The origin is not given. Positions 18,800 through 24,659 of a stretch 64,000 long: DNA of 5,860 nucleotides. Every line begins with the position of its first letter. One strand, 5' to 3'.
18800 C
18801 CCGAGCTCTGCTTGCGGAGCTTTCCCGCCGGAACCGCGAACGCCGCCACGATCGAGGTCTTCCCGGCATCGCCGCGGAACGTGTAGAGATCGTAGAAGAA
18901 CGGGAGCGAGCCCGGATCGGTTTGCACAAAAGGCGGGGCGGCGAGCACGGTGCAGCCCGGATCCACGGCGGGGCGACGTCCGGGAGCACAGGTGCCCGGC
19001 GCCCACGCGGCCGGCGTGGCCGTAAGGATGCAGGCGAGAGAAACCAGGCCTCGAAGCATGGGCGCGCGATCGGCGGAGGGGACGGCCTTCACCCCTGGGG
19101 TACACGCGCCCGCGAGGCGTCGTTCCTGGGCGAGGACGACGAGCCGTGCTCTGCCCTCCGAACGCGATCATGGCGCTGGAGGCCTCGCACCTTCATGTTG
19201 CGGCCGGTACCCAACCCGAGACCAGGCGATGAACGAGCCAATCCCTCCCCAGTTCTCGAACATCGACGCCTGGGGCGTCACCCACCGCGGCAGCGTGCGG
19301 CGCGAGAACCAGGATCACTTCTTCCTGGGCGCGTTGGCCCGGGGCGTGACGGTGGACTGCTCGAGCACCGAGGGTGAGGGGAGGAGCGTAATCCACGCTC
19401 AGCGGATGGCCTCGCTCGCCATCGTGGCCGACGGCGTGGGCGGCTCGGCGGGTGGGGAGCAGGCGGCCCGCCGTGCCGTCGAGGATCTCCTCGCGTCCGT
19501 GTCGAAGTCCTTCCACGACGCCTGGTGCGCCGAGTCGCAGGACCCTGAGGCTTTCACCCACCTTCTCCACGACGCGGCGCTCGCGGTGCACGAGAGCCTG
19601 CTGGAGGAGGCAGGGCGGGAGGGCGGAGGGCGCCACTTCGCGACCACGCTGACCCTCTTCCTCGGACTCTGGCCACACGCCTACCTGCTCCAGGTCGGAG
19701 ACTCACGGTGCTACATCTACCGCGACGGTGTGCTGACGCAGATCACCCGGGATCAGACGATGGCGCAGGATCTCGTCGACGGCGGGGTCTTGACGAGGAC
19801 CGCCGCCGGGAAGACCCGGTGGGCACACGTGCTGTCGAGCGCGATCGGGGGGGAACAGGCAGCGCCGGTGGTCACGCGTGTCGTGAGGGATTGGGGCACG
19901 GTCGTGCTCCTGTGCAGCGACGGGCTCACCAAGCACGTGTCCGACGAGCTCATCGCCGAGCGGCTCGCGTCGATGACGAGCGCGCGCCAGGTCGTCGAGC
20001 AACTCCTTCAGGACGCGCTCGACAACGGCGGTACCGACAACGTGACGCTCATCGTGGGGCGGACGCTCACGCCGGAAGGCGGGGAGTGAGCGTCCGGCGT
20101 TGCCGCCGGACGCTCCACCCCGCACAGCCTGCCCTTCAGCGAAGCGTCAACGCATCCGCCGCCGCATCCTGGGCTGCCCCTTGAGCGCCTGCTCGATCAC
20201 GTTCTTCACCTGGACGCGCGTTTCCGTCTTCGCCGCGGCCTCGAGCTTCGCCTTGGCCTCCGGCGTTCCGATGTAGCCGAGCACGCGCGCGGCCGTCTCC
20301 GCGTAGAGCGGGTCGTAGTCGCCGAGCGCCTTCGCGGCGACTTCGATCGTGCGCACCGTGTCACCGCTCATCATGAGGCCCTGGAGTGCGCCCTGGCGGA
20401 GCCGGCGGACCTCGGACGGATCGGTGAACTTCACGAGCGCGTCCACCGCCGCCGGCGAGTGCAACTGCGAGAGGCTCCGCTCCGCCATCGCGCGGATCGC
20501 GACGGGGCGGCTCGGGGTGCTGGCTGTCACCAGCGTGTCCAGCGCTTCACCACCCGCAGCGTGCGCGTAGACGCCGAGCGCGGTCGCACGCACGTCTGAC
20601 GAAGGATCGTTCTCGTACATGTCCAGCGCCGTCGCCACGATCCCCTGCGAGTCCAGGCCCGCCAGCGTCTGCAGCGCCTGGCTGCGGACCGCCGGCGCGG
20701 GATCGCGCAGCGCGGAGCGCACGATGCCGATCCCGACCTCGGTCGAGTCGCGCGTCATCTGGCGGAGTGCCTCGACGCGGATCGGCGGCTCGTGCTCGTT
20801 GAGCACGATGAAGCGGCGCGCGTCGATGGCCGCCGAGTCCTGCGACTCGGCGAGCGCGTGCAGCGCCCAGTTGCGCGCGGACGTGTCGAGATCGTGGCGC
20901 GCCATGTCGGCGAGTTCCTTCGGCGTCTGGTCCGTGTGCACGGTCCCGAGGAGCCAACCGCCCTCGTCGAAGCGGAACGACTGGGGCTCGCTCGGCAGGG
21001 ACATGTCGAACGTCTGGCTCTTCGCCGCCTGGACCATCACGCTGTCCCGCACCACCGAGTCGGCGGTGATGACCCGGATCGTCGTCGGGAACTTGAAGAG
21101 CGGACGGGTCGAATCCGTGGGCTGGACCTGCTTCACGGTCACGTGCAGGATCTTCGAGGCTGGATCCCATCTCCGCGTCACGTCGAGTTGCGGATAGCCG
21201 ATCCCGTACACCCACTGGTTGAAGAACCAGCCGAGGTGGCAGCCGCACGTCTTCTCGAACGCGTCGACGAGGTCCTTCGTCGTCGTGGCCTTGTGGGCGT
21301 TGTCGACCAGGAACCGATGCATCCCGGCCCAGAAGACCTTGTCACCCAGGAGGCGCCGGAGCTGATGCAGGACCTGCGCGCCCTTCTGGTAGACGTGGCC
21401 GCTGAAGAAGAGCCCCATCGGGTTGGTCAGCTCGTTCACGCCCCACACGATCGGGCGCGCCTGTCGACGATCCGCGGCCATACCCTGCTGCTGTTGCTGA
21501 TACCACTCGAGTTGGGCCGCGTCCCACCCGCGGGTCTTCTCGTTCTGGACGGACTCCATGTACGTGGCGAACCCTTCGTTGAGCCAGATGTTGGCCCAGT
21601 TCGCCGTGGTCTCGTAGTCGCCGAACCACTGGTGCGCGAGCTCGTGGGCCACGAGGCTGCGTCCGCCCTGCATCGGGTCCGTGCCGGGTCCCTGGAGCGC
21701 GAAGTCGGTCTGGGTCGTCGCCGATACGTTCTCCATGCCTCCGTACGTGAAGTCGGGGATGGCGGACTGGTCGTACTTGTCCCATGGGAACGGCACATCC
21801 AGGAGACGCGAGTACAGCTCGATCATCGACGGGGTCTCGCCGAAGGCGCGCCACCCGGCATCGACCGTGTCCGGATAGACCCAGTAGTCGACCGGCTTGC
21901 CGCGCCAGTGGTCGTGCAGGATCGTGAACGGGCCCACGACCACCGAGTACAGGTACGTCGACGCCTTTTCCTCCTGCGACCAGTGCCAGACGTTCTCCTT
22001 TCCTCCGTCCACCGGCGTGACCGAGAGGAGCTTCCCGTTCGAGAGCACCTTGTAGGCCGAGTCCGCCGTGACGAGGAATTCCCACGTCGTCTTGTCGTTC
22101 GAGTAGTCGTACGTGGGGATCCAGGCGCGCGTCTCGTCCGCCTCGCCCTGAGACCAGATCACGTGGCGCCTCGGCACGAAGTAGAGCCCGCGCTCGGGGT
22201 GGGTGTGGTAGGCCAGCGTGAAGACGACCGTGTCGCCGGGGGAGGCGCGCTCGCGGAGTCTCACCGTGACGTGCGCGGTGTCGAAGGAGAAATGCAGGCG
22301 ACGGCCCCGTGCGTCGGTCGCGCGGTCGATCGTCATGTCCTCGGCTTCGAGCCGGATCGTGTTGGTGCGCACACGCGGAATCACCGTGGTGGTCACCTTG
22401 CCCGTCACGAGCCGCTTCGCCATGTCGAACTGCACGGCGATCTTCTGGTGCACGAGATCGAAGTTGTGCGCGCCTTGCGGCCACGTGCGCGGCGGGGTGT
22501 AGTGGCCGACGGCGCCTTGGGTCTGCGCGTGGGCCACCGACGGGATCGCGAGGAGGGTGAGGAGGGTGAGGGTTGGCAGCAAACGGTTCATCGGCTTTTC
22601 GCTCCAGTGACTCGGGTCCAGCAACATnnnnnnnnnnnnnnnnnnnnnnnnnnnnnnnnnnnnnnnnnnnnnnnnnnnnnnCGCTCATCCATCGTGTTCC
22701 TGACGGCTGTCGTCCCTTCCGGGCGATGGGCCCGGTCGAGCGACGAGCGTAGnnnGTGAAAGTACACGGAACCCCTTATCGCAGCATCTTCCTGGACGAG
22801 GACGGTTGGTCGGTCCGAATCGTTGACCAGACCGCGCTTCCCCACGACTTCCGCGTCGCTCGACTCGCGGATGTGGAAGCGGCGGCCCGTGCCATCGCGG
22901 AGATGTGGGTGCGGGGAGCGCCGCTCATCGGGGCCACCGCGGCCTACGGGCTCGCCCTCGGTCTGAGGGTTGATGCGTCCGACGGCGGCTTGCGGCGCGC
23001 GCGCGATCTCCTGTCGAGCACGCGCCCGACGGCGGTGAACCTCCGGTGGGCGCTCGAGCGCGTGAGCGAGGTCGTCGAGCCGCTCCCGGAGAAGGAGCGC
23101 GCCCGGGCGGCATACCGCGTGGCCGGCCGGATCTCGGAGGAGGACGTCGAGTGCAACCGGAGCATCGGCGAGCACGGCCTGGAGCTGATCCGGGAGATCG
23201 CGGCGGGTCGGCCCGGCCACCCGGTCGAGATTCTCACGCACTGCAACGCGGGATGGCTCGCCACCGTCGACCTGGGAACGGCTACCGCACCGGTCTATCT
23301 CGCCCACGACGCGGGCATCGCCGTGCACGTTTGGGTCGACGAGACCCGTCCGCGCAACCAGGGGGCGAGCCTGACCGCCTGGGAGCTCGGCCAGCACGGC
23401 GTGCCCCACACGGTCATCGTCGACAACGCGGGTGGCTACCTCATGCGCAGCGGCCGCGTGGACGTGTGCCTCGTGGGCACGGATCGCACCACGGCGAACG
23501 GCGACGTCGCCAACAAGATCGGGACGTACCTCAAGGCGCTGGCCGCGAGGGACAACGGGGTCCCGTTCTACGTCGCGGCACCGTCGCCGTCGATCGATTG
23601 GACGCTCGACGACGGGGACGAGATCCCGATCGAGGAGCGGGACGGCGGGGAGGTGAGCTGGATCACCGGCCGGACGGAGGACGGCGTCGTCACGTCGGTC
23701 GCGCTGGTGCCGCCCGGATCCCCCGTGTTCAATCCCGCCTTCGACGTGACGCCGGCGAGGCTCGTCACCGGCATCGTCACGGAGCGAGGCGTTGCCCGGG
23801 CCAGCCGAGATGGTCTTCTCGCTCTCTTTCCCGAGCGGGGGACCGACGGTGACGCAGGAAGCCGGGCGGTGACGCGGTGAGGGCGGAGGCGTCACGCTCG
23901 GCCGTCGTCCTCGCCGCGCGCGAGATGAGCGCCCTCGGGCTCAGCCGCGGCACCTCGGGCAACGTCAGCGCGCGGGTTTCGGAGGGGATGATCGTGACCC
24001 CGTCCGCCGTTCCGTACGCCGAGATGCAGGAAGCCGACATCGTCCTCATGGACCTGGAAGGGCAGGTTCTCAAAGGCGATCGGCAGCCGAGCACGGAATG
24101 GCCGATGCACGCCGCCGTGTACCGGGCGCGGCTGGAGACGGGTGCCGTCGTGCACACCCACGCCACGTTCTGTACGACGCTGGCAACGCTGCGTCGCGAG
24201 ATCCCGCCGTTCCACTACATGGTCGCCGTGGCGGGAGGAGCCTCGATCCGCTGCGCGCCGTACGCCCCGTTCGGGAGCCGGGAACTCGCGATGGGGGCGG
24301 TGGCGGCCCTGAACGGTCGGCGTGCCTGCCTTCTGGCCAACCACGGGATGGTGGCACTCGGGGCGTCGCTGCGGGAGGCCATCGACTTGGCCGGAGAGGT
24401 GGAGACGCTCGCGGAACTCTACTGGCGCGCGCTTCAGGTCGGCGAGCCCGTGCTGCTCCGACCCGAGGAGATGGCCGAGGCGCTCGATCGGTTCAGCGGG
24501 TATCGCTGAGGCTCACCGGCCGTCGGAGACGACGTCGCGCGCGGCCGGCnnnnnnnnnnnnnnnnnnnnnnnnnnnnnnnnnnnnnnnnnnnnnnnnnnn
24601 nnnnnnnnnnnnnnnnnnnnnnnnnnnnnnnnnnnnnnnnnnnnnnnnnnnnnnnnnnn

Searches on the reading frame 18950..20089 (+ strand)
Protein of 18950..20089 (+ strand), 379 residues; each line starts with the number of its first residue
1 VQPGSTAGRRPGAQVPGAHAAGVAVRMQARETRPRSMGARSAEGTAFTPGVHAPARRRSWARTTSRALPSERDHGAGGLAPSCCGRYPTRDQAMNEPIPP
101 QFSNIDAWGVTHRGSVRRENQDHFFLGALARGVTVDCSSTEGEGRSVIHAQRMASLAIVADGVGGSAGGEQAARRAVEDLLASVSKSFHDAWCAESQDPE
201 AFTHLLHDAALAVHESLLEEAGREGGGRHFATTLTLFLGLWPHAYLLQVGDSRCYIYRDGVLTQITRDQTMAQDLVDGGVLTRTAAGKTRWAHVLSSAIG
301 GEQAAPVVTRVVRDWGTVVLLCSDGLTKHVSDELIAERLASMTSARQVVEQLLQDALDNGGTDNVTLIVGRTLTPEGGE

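Call 53: search_protein_families(library=pfam, proteins=[window:18950-20089:+], max_evalue=0.001)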
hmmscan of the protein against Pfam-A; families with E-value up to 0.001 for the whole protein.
window:18950-20089:+ (379 aa): 2 families
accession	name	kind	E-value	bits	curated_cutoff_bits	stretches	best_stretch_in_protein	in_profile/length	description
PF13672.11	PP2C_2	-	1.4e-10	41.6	24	1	152-344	22-193/209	Protein phosphatase 2C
PF00481.26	PP2C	-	4.3e-05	23.7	20.3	0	316-365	202-255/255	Protein phosphatase 2C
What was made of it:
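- Checked: An unrelated PP2C_2 gene lies about 11 kb upstream of clpV (18950-20089; call 53).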

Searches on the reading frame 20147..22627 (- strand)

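Call 13: search_protein_families(library=pfam, proteins=[window:20147-22627:-], max_evalue=0.001)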
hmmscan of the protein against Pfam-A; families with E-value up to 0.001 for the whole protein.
window:20147-22627:- (826 aa): 4 families
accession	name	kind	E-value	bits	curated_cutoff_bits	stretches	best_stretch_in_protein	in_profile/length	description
PF01433.26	Peptidase_M1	-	6.4e-48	163.7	27.7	1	262-472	3-218/218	Peptidase family M1 domain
PF13646.12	HEAT_2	-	2e-20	73.3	27.7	3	666-751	3-87/88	HEAT repeats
PF17900.6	Peptidase_M1_N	-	7.8e-17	62.4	25.8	1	60-226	4-186/186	Peptidase M1 N-terminal domain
PF02985.28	HEAT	-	0.0002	21.8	23.5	0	635-658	4-27/31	HEAT repeat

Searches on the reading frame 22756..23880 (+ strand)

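Call 53: search_protein_families(library=pfam, proteins=[window:22756-23880:+], max_evalue=0.001)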
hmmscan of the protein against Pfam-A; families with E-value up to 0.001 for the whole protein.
window:22756-23880:+ (374 aa): 1 family
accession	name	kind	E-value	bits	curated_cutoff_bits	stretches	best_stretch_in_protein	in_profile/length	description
PF01008.23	IF-2B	-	1.7e-64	218.2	22.4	1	52-347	2-278/280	Initiation factor 2 subunit family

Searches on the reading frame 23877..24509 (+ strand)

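Call 56: search_protein_families(library=pfam, proteins=[window:23877-24509:+], max_evalue=0.01)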
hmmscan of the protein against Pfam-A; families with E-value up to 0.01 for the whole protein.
window:23877-24509:+ (210 aa): 1 family
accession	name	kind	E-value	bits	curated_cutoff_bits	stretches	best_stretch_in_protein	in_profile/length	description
PF00596.27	Aldolase_II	-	8.3e-56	189.2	22.2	1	10-183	3-183/183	Class II Aldolase and Adducin N-terminal domain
